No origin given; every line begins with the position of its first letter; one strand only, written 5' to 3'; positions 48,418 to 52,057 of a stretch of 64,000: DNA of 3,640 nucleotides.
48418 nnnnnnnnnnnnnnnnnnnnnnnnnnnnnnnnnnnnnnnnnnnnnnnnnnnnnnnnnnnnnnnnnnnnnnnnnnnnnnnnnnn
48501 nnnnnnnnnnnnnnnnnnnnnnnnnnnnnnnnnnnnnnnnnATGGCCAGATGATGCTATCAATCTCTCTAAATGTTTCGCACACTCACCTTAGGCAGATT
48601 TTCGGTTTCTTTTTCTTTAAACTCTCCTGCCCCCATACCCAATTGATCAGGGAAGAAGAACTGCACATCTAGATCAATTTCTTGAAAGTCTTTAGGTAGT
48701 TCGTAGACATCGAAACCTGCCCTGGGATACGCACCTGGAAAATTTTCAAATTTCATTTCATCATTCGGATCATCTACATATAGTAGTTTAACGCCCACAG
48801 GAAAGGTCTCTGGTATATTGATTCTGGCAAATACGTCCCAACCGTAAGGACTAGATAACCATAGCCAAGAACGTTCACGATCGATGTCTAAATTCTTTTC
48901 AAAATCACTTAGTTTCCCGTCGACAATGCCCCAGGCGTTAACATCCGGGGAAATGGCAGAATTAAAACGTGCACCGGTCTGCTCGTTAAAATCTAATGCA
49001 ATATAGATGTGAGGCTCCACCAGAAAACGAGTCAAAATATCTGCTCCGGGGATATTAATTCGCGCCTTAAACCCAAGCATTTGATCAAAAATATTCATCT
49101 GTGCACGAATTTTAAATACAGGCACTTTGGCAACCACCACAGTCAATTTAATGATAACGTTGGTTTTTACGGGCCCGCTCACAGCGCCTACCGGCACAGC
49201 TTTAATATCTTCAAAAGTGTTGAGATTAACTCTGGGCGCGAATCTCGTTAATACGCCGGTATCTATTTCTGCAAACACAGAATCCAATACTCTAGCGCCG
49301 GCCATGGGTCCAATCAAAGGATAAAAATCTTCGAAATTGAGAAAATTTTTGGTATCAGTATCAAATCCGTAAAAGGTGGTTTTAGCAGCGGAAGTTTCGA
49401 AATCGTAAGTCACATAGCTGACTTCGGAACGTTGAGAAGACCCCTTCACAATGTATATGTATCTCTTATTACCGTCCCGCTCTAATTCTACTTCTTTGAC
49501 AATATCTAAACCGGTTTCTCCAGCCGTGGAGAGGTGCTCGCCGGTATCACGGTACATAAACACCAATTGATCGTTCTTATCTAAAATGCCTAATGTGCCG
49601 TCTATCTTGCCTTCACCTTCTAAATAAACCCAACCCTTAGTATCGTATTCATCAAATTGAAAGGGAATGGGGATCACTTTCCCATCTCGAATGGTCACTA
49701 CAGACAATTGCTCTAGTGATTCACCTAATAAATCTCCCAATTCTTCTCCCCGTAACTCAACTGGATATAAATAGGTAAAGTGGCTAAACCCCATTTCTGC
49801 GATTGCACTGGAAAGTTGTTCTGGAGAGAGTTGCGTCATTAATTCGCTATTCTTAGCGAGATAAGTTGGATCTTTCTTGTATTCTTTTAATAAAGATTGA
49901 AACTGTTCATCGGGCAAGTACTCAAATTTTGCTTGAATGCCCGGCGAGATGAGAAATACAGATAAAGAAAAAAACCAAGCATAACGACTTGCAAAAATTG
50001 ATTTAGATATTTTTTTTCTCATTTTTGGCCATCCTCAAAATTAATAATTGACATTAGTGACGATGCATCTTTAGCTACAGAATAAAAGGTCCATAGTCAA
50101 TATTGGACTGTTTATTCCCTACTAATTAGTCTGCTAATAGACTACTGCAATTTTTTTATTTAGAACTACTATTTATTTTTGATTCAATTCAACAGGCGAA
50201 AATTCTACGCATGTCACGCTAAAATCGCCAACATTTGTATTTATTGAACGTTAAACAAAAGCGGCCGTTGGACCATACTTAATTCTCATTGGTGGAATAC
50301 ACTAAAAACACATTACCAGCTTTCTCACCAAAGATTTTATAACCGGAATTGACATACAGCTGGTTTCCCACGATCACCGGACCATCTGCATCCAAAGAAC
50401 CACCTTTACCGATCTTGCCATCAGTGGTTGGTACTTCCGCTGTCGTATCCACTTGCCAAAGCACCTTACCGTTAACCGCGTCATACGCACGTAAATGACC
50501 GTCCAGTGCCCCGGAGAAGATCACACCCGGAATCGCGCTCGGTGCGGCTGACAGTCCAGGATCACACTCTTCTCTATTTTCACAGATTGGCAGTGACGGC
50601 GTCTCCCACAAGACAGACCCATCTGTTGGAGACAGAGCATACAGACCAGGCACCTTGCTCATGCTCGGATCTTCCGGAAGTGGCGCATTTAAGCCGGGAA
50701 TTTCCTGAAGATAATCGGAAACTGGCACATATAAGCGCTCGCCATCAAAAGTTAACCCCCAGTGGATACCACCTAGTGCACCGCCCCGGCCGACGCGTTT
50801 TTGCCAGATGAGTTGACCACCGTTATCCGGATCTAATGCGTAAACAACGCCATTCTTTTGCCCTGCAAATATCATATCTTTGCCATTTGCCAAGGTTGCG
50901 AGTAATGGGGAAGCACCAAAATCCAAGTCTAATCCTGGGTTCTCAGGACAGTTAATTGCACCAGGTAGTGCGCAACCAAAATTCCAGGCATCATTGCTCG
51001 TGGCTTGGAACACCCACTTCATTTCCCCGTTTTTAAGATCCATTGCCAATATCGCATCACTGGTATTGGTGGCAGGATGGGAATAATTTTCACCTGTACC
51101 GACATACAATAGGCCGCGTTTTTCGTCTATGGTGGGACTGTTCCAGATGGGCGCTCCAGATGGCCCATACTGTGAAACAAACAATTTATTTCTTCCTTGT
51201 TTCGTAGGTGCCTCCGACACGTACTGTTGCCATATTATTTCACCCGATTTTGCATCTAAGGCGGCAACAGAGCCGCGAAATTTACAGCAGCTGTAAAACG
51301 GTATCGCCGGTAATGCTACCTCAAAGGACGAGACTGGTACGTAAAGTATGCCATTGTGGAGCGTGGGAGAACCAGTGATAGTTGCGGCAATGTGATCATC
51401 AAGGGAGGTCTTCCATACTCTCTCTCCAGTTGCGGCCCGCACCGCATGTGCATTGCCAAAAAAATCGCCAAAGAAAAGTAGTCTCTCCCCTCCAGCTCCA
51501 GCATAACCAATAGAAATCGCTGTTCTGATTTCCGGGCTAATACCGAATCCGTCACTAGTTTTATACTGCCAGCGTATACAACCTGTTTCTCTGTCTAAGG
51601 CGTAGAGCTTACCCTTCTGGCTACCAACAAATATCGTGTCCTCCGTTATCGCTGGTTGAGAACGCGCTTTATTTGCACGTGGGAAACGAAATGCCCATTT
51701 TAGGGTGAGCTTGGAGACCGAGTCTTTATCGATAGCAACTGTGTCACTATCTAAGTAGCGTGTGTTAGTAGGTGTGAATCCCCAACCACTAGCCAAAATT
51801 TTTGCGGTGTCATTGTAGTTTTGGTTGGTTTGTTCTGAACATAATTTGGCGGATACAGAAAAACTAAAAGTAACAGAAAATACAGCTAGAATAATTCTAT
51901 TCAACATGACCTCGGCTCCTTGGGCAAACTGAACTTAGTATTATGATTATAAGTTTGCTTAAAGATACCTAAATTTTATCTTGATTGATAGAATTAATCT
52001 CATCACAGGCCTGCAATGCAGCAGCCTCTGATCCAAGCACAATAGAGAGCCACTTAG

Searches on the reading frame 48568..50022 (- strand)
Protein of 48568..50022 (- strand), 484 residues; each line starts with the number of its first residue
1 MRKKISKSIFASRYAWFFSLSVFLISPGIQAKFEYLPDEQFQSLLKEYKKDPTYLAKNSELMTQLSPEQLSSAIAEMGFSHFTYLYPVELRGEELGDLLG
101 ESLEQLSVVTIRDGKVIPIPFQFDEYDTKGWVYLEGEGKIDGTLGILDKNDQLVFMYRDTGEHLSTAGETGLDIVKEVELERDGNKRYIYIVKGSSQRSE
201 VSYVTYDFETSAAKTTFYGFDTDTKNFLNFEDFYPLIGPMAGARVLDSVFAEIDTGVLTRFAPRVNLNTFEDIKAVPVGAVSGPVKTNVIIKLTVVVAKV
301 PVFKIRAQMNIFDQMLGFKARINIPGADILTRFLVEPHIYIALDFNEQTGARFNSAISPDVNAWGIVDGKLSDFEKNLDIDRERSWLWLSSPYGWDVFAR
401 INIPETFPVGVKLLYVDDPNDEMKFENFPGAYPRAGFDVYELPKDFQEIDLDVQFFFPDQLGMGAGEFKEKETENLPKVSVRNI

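Call 19: find_encoding_contigs(protein=window:48568-50022:-, flank=10000, max_places=1)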
Protein window:48568-50022:- (484 aa): 10 contigs read that carry it; 1 place shown.
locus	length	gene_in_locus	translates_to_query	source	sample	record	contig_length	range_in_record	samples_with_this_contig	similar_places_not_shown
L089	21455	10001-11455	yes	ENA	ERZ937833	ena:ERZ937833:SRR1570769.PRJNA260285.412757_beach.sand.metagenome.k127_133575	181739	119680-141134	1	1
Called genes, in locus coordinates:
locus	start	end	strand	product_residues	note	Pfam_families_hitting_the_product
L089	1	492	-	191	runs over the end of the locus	PF01713:Smr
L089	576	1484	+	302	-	PF03602:Cons_hypoth95 (weak), PF05175:MTS, PF06325:PrmA, PF13847:Methyltransf_31 (weak), PF13649:Methyltransf_25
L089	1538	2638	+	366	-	PF01264:Chorismate_synt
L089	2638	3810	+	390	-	PF03825:Nuc_H_symport, PF07690:MFS_1, PF12832:MFS_1_like, PF07690:MFS_1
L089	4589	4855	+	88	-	-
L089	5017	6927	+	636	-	PF00989:PAS (faint), PF08447:PAS_3 (weak), PF00512:HisKA, PF02518:HATPase_c, PF00072:Response_reg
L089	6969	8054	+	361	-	PF01594:AI-2E_transport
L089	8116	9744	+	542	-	PF01011:PQQ, PF13570:Beta-prop_ACSF4 (faint), PF23727:Beta-prop_FAM234A_B (faint), PF07774:EMC1_C (faint), PF13360:PQQ_2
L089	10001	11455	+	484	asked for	-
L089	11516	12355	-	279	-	PF13145:Rotamase_2, PF13616:Rotamase_3, PF00639:Rotamase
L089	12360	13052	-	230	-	PF02665:Nitrate_red_gam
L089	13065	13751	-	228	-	PF02613:Nitrate_red_del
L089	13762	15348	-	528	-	PF12837:Fer4_6 (faint), PF12838:Fer4_7 (weak), PF13237:Fer4_10, PF13247:Fer4_11, PF14711:Nitr_red_bet_C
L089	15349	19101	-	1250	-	PF14710:Nitr_red_alph_N, PF00384:Molybdopterin, PF28599:NarG_dom_V, PF01568:Molydop_binding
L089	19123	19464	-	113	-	PF13806:Rieske_2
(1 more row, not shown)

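Call 22: search_protein_families(library=ncbifam, proteins=[window:48568-50022:-], max_evalue=0.00001)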
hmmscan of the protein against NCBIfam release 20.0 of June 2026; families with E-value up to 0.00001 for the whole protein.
window:48568-50022:- (484 aa): 0 families

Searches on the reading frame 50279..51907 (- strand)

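Call 22: search_protein_families(library=ncbifam, proteins=[window:50279-51907:-], max_evalue=0.00001)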
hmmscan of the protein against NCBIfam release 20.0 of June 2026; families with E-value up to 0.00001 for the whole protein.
window:50279-51907:- (542 aa): 6 families
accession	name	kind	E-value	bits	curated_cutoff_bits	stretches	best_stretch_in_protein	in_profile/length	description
TIGR03075.1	PQQ_enz_alc_DH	subfamily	9.7e-43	146.6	480.05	1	23-310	7-298/530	PQQ-dependent dehydrogenase, methanol/ethanol family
TIGR03300.1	assembly_YfgL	equivalog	2.9e-25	88.8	285.2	1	79-192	55-152/377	outer membrane protein assembly factor BamB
TIGR04528.1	acido_non_PQQ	subfamily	4.3e-23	81.8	650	1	211-310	162-269/493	acido-empty-quinoprotein group A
NF008351.0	PRK11138.1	equivalog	1.9e-19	69.5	423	1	83-194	63-169/394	outer membrane protein assembly factor BamB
TIGR03074.1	PQQ_membr_DH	subfamily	1.1e-18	66.4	832.65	1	212-365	355-500/783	membrane-bound PQQ-dependent dehydrogenase, glucose/quinate/shikimate family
NF053615.1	SerThrKinAfsKStmc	equivalog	4.2e-06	25.7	1300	0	70-126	727-781/809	protein serine/threonine kinase AfsK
